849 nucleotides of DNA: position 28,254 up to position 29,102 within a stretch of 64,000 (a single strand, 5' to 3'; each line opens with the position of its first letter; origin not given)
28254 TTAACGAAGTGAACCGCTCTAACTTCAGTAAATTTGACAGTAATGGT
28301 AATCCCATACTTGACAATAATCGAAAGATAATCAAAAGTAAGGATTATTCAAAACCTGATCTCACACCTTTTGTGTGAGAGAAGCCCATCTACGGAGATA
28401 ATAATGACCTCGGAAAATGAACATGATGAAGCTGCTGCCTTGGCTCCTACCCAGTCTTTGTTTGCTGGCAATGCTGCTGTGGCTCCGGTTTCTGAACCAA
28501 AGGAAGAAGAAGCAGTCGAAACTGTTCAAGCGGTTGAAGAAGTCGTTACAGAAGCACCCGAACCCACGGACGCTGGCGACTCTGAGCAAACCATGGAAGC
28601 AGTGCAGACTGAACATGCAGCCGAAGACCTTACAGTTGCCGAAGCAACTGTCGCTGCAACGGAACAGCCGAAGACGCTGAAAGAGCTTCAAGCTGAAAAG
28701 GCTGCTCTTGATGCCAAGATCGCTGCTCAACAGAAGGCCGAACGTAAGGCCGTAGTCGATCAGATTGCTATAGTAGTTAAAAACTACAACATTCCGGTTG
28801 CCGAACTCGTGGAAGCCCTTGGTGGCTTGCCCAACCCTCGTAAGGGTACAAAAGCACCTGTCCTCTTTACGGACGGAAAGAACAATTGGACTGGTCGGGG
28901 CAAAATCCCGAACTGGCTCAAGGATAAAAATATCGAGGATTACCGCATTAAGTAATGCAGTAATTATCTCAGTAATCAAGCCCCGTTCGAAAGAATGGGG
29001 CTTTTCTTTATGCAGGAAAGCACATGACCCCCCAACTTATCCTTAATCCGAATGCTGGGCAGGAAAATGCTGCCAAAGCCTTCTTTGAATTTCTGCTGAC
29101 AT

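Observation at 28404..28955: Phage-encoded H-NS/MvaT-like protein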

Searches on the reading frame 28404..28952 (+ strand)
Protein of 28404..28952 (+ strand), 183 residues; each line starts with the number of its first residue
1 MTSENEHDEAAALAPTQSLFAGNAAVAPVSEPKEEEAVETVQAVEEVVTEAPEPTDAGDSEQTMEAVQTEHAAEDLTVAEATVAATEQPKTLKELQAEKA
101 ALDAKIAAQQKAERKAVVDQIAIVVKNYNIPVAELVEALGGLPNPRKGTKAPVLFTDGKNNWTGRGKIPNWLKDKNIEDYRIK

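Call 3: search_protein_families(library=pfam, proteins=[window:28404-28952:+], max_evalue=10)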
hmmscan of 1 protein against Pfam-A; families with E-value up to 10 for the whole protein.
window:28404-28952:+ (183 aa): 2 families
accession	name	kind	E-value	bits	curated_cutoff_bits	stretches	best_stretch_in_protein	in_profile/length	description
PF00816.26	Histone_HNS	-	6.8e-05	23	25.6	1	159-176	10-32/38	H-NS histone C-terminal domain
PF04632.18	FUSC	-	0.04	13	30.9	1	61-151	239-332/660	Fusaric acid resistance protein family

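Call 4: search_protein_families(library=phrogs, proteins=[window:28404-28952:+], max_evalue=1)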
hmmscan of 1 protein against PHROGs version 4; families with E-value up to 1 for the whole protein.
window:28404-28952:+ (183 aa): 4 families
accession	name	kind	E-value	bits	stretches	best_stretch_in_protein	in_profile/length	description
phrog_10171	-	unknown function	7.6e-15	56.5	1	82-182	22-128/129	-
phrog_368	-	unknown function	0.006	17.5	1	64-119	84-139/239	-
phrog_2976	-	head and packaging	0.016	15.9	1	33-120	244-323/394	head maturation protease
phrog_1289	-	head and packaging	0.016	15.7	1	23-149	65-166/331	portal protein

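Call 5: search_protein_families(library=ncbifam, proteins=[window:28404-28952:+], max_evalue=10)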
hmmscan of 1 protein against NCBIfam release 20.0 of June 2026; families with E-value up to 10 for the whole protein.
window:28404-28952:+ (183 aa): 1 family
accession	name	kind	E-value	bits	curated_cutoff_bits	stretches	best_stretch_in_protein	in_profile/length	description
NF003434.0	PRK04950.1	equivalog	0.014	15.4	127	1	58-116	85-143/205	RNA chaperone ProQ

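Call 6: search_solved_structures(query=window:28404-28952:+, max_evalue=10, show_alignments=3)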
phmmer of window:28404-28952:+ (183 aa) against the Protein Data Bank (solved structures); distinct sequences matched with E-value up to 10: 1.
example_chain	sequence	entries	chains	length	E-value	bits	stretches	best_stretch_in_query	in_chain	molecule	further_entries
6ek4_A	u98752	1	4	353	0.61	13.7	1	87-125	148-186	PaxB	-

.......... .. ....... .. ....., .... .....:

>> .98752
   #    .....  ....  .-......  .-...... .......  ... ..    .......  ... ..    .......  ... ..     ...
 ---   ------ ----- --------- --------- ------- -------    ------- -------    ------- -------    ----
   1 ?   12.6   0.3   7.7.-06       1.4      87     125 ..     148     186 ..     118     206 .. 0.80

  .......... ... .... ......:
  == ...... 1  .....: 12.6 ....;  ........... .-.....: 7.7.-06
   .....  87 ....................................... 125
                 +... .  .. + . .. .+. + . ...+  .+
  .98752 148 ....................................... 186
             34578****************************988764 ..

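Call 8: search_dna_similar(query=window:28404-28952:+, collection=phages, mode=protein, max_rows=40, max_evalue=0.001)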
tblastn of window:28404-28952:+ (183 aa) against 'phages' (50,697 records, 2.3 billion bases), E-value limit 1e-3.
Records with a match: 5; places in all: 5; records where one place covers at least 80% of the query: 4.
Best place of each record, by identity: >=99% 4; <60% 1.
By first word of the organism name: Agrobacterium 4; Ochrobactrum 1.
By host as written in the record: Rhizogenic Agrobacterium biovar 1 ST15.13/040 4; Ochrobactrum sp. 1.
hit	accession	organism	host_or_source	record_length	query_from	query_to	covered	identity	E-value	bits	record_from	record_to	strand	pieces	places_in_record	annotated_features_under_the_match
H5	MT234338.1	Agrobacterium phage OLIVR1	Rhizogenic Agrobacterium biovar 1 ...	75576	1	183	100%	100.0%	7e-75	249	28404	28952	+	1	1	H-NS histone family protein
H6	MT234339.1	Agrobacterium phage OLIVR2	Rhizogenic Agrobacterium biovar 1 ...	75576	1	183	100%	100.0%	7e-75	249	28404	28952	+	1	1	H-NS histone family protein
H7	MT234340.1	Agrobacterium phage OLIVR3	Rhizogenic Agrobacterium biovar 1 ...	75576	1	183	100%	100.0%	7e-75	249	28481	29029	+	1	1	H-NS histone family protein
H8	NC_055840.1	Agrobacterium phage OLIVR1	Rhizogenic Agrobacterium biovar 1 ...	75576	1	183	100%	100.0%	7e-75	249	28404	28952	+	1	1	H-NS histone family protein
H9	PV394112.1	Ochrobactrum phage ZX86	Ochrobactrum sp.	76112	113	183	39%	48.6%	5e-16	81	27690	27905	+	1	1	hypothetical protein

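Call 9: get_annotated_region(hit=H5, flank=9000)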
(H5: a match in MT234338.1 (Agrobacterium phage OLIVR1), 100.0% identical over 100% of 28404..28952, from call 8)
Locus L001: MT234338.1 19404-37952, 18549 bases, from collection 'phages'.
description: Agrobacterium phage OLIVR1, complete genome.
organism: Agrobacterium phage OLIVR1 (NCBI taxid 2723769)
taxonomy: Viruses; Duplodnaviria; Heunggongvirae; Uroviricota; Caudoviricetes; Schitoviridae; Oliverunavirus; Oliverunavirus OLIVR1
host: Rhizogenic Agrobacterium biovar 1 ST15.13/040; source: waste water; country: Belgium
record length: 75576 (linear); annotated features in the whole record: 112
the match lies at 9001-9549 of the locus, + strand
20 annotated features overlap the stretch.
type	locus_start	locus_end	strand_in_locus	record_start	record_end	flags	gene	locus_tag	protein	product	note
CDS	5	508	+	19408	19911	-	-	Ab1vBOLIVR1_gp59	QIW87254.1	DNA repair endonuclease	-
CDS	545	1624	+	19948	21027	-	-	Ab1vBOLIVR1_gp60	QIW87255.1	putative ATPase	-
CDS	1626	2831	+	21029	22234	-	-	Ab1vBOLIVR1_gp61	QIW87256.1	putative metallopeptidase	-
CDS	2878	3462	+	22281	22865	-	-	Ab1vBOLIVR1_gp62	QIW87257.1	deoxyuridine triphosphate deaminase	Phage deoxyuridine triphosphate deaminase (ACLAME 1182)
CDS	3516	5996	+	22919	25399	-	-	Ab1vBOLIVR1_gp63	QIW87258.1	rIIA-like lysis inhibitor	-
CDS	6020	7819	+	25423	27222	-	-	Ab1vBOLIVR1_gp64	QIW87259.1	rIIB-like lysis inhibitor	-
CDS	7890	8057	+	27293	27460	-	-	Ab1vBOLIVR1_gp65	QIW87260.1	hypothetical protein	-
CDS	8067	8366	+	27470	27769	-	-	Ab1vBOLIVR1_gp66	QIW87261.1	hypothetical protein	-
CDS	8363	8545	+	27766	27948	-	-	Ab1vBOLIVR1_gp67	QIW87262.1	hypothetical protein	-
CDS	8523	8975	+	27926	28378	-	-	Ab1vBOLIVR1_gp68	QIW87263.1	NTP pyrophosphohydrolase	-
CDS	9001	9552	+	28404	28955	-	-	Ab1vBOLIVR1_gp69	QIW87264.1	H-NS histone family protein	-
CDS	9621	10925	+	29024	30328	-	-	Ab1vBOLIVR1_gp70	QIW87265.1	DNA helicase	-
CDS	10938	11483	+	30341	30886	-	-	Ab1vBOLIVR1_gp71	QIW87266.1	hypothetical protein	-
CDS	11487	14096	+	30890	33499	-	-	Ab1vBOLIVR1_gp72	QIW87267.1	DNA polymerase I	-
CDS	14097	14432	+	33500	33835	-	-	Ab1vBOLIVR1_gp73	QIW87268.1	hypothetical protein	-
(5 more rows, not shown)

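Call 10: find_homologous_proteins(query=window:28404-28952:+, max_evalue=0.001)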
Query window:28404-28952:+ (183 aa): 9 proteins with E <= 0.001 among 827 candidates.
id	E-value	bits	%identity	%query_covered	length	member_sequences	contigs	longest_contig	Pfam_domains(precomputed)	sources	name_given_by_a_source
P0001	5.6e-108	376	100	100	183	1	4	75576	PF00816.28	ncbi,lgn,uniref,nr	ncbi:H-NS histone family protein [Agrobacterium phage OLIVR2]|uniref:H-NS histone family protein n=1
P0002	6.3e-47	178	54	100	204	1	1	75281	PF00816.28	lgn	-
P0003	3.9e-40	156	56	83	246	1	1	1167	PF00816.28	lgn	-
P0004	2.7e-38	150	50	93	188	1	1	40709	PF00816.28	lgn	-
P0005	7.3e-37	145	56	71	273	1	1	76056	PF00816.28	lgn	-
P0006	1.7e-31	128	60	49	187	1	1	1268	PF00816.28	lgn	-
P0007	5.6e-22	97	47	69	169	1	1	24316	PF00816.28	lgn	-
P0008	1.4e-19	89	44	71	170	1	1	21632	PF00816.28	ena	-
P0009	9.0e-15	73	48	45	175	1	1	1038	PF00816.28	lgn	-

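Call 15: search_solved_structures(query=A2, max_evalue=10, show_alignments=4)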
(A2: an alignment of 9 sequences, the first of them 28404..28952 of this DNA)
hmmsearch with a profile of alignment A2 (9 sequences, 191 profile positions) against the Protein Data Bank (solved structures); distinct sequences matched with E-value up to 10: 7.
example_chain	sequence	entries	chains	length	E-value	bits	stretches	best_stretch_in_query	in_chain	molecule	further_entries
2l92_A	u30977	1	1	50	8.5e-07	33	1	160-190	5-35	Histone family protein nucleoid-structuring protein H-NS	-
2lev_A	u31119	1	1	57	4.9e-05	27.3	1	160-183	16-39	Ler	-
2jr1_A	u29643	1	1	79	0.0037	21.2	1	156-178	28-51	Virulence regulator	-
1hnr_A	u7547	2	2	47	0.11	16.4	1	158-184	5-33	H-NS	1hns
2l93_A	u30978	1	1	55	0.12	16.3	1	158-188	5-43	DNA-binding protein H-NS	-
2lrx_A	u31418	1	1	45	0.24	15.2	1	157-188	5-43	DNA-binding protein stpA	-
7v1k_A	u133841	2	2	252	5.3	10.8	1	37-129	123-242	Isoform 2 of Nuclear autoantigenic sperm protein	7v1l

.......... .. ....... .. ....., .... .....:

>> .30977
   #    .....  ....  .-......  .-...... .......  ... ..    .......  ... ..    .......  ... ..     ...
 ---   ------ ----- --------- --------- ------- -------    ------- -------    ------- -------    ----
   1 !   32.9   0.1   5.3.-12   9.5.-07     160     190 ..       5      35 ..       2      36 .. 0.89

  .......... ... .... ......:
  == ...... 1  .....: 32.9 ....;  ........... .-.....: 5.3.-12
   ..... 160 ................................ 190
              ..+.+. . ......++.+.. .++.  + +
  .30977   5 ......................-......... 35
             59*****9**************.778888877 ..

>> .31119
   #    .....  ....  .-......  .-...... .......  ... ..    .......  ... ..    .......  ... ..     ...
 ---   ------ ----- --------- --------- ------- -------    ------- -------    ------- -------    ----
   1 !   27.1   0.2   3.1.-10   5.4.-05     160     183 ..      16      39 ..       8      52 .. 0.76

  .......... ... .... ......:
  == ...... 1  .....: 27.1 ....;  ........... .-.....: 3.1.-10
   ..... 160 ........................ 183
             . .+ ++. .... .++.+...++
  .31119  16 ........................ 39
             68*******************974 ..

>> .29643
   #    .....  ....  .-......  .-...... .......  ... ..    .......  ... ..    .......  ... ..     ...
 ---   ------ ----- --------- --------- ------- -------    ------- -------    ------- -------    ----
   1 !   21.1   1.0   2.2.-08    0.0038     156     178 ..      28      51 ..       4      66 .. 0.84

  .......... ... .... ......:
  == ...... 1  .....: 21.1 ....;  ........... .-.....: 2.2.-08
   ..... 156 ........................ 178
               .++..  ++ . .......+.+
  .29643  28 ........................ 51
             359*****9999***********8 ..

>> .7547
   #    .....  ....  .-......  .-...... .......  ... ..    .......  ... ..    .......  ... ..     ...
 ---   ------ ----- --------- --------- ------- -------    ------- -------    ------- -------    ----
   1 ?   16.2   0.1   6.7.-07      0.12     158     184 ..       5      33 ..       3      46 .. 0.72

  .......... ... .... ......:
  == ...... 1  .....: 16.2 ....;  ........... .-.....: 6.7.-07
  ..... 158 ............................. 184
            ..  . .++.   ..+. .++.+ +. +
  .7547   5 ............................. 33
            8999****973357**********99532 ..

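Call 16: search_protein_families(library=pfam, alignment_id=A2, max_evalue=0.01)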
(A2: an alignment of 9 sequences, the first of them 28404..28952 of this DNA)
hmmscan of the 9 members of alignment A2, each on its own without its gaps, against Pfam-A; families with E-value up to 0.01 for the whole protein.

A. member 1, window:28404-28952:+ (183 aa): 1 family
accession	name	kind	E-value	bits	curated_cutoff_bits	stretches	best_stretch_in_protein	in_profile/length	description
PF00816.26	Histone_HNS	-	6.8e-05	23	25.6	1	159-176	10-32/38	H-NS histone C-terminal domain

B. families by the number of members that match (of 9 scanned): 3 families
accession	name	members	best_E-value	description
PF00816.26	Histone_HNS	9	4.5e-12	H-NS histone C-terminal domain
PF18652.6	Adhesin_P1_N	1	0.0088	Adhesin P1 N-terminal domain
PF04614.17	Pex19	1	0.0095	Pex19 protein family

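Call 21: find_encoding_contigs(protein=P0002, flank=6000, max_places=2)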
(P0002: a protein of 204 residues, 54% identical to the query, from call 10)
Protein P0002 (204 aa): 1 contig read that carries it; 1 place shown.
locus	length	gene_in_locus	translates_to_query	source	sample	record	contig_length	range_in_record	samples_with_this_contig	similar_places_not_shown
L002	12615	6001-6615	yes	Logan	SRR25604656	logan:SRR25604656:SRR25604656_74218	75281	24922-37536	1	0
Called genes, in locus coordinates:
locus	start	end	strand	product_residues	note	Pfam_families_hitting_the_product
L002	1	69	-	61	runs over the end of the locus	-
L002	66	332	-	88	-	-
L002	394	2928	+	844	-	-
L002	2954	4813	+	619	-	PF26926:Phage_T4_rIIB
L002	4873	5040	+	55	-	-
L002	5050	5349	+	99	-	-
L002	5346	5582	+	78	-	-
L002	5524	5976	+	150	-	-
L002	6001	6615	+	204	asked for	PF00816:Histone_HNS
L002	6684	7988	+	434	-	PF05970:PIF1 (weak), PF13604:AAA_30, PF13245:AAA_19, PF01443:Viral_helicase1 (faint), PF13538:UvrD_C_2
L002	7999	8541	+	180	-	-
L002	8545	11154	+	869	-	PF00476:DNA_pol_A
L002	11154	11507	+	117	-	-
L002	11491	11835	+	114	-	-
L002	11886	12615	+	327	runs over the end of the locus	-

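Call 22: find_encoding_contigs(protein=P0007, flank=6000, max_places=2)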
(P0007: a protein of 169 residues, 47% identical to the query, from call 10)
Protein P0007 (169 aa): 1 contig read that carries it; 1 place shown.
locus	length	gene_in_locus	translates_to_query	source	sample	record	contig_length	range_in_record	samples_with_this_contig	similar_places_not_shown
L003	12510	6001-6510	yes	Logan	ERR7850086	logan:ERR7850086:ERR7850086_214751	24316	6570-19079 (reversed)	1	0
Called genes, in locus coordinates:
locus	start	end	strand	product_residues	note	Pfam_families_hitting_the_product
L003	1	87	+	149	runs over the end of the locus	-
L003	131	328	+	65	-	-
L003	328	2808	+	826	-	-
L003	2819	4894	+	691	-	PF26926:Phage_T4_rIIB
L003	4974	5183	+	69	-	-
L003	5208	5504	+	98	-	-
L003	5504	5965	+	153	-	-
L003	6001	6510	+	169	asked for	PF00816:Histone_HNS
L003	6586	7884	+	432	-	PF05970:PIF1 (weak), PF13604:AAA_30, PF13245:AAA_19, PF01443:Viral_helicase1 (weak), PF13538:UvrD_C_2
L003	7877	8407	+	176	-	-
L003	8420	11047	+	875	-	PF00476:DNA_pol_A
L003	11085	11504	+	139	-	-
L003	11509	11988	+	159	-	-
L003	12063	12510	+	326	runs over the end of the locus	-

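Call 28: predict_structure(alignment_id=A2)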
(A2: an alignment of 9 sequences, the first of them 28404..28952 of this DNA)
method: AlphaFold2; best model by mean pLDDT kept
length: 183 residues; sequences in the alignment: 9
mean_pLDDT: 66.5   pTM: 0.32
mean pLDDT of the five models: 66.5, 65.4, 64.6, 63.4, 62.4
residues with pLDDT >= 90: 52; 70-90: 33; 50-70: 27; < 50: 71
segments of 3 or more residues with pLDDT < 50: 1-10, 21-53, 55-64, 75-86
pLDDT, mean of each block of 10 residues (from residue 1): 44 53 43 40 38 38 47 49 53 87 95 94 91 83 66 89 91 91 87
secondary structure, 60 per line:
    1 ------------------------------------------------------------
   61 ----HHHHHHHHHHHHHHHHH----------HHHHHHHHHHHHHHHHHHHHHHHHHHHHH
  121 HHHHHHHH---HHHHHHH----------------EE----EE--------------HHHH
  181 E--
elements in order: H65-81 H92-128 H132-138 H177-180

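Call 30: search_protein_representatives(alignment_id=A2)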
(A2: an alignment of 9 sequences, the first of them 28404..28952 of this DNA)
Query: 9 sequences, 191 profile positions. Proteins with E-value up to 0.001 (for the whole library): 4257; up to 1e-10: 681; up to 1e-30: 76. The best 150 are listed.
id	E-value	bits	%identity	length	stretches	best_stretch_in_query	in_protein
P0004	2.4e-71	256.6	-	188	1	1-190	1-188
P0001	1.1e-70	254.5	-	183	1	1-191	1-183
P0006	4.0e-62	226.6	-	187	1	1-190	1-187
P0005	1.5e-61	224.7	-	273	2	31-190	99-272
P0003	6.1e-60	219.5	-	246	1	1-191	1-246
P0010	1.3e-55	205.3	-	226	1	5-190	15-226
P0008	2.1e-54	201.4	-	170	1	29-190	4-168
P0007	5.2e-53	196.8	-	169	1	9-190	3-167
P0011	4.2e-50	187.4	-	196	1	7-190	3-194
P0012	1.9e-47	178.7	-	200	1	2-190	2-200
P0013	4.2e-46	174.3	-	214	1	3-191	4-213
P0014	4.5e-45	170.9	-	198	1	1-190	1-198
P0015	3.9e-43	164.6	-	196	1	15-190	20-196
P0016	1.5e-40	156.2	-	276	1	1-190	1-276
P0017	1.8e-40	155.9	-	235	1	8-190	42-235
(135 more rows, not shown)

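Call 32: fold_search(model_id=the predicted structure, library=pdb)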
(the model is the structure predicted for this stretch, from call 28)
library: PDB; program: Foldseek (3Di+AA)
matches with E <= 10: 4; with E <= 0.001: 0
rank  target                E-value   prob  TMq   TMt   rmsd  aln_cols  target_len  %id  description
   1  2l92_MODEL_1_A        1.3e+00  0.77  0.17  0.63   1.8        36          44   25  Solution structure of the C-terminal domain of H-NS like protein Bv3F (released 2011-06-15)
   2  2lev_MODEL_1_A        4.9e+00  0.13  0.12  0.34   2.7        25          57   32  Structure of the DNA complex of the C-Terminal domain of Ler (released 2011-12-07)
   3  7ar9_g                5.7e+00  0.03  0.13  0.15  23.3       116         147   16  Cryo-EM structure of Polytomella Complex-I (membrane arm) (released 2021-12-08)
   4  4gcw_A                9.8e+00  0.03  0.07  0.05   8.4        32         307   16  Crystal structure of RNase Z in complex with precursor tRNA(Thr) (released 2012-10-31)

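Call 33: find_related_loci(query=A2, collection=viral_contigs, flank=6000)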
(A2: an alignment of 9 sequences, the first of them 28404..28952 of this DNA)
Query A2 (183 aa) in viral_contigs; peptide patterns used: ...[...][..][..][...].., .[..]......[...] (x = any residue, [..] = any of these).
202 stretches matched a pattern; 99 encode a relative of the query (tblastn E <= 1e-3); the best 80 are kept; 80 distinct loci.
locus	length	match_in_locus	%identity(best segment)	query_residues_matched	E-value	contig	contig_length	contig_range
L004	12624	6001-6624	39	9-182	3e-33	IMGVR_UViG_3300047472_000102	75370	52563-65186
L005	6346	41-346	48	82-182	1e-22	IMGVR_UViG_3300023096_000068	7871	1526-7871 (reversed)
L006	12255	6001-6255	49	91-173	5e-22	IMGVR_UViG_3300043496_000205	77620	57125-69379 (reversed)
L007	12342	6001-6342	38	66-182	2e-19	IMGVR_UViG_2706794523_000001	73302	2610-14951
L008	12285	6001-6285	44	91-183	3e-19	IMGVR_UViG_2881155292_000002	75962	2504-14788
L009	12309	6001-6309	36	82-182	1e-17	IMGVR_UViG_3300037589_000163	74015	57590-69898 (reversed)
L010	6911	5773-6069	32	91-182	1e-9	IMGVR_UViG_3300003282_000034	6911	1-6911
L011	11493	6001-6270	34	92-182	3e-9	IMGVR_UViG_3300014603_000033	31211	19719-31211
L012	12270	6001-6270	33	93-182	8e-9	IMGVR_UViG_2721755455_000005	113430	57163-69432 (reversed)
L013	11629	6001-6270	33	93-182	8e-9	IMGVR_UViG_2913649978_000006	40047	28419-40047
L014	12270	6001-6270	33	92-182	1e-8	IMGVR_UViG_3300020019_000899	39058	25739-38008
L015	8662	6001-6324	33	74-182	1e-8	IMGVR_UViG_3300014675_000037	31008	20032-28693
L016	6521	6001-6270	34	92-182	1e-8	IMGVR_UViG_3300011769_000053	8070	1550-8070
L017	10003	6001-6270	33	92-182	1e-8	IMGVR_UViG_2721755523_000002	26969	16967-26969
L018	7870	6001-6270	33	92-182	2e-8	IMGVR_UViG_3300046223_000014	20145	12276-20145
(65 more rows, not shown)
